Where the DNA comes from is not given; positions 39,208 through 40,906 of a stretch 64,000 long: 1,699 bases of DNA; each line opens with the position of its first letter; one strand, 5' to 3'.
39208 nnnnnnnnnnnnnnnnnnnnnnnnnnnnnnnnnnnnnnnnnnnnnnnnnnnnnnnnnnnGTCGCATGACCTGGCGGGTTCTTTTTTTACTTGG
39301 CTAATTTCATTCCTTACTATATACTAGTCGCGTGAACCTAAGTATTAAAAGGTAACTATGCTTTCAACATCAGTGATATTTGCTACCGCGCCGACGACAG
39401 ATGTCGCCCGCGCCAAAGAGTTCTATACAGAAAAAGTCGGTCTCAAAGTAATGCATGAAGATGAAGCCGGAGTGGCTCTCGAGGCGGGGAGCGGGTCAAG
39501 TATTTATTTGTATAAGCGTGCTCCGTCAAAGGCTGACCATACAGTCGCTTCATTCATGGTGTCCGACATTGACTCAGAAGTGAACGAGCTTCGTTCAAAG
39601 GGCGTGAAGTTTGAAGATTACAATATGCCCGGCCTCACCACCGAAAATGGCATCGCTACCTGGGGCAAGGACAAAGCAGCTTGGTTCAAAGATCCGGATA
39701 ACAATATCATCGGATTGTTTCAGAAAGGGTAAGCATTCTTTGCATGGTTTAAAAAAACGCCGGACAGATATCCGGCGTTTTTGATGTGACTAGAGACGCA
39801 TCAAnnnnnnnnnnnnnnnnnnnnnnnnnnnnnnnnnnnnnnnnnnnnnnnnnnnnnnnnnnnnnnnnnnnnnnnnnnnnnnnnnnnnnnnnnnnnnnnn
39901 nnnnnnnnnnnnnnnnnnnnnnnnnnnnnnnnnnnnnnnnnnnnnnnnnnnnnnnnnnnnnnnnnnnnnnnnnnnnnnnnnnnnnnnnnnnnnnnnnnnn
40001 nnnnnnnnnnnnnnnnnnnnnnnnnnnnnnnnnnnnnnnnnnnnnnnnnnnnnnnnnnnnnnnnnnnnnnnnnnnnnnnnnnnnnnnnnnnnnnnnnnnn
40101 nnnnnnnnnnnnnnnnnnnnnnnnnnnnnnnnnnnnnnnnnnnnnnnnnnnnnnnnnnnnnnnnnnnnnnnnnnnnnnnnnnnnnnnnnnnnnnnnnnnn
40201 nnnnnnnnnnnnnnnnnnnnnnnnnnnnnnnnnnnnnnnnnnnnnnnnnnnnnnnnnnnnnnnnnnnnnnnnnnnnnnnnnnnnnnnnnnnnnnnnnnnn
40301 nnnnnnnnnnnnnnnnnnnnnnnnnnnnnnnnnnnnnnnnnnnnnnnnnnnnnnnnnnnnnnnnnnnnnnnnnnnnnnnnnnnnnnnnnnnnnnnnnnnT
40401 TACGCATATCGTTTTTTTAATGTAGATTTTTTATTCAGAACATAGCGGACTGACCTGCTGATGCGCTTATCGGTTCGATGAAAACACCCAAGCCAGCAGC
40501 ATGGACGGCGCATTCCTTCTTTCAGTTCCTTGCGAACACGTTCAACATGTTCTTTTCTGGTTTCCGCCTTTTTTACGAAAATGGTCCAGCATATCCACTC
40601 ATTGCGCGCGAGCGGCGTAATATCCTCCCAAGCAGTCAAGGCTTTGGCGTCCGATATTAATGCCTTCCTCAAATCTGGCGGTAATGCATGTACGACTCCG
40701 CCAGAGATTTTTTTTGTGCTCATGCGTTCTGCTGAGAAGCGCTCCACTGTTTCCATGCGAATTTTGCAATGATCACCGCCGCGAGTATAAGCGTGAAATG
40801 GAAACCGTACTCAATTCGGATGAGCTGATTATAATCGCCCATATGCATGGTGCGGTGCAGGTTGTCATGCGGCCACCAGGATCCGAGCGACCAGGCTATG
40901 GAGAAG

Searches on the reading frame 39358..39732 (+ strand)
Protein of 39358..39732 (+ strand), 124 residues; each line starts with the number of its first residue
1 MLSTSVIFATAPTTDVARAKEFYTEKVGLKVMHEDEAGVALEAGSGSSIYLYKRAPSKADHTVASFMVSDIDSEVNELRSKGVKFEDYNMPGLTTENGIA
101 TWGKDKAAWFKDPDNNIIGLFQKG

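Call 6: search_protein_families(library=pfam, proteins=[window:39358-39732:+], max_evalue=0.01)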
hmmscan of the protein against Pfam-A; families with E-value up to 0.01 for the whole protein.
window:39358-39732:+ (124 aa): 3 families
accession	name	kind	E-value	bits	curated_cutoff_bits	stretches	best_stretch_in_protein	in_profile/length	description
PF00903.31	Glyoxalase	-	4.8e-09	37.1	20.6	1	11-118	7-119/121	Glyoxalase/Bleomycin resistance protein/Dioxygenase superfamily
PF22677.2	Ble-like_N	-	7.9e-05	22.8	24.5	1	12-35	8-32/41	Bleomycin resistance protein-like N-terminal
PF12681.13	Glyoxalase_2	-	0.0023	18.3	30.1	1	14-119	9-112/118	Glyoxalase-like domain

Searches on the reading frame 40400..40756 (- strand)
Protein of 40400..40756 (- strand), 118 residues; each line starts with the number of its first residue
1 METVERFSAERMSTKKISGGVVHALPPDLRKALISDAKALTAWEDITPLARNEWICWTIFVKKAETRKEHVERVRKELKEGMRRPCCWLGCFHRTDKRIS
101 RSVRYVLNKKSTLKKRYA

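Call 8: search_protein_families(library=pfam, proteins=[window:40400-40756:-], max_evalue=0.01)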
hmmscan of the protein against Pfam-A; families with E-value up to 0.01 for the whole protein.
window:40400-40756:- (118 aa): 2 families
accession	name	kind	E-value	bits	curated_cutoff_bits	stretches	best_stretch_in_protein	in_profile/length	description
PF13376.11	OmdA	-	9.4e-14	51.6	25.6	1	25-81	4-60/60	Bacteriocin-protection, YdeI or OmpD-Associated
PF07756.17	DUF1612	-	0.0094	16.6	30.1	0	11-80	12-79/127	Protein of unknown function (DUF1612)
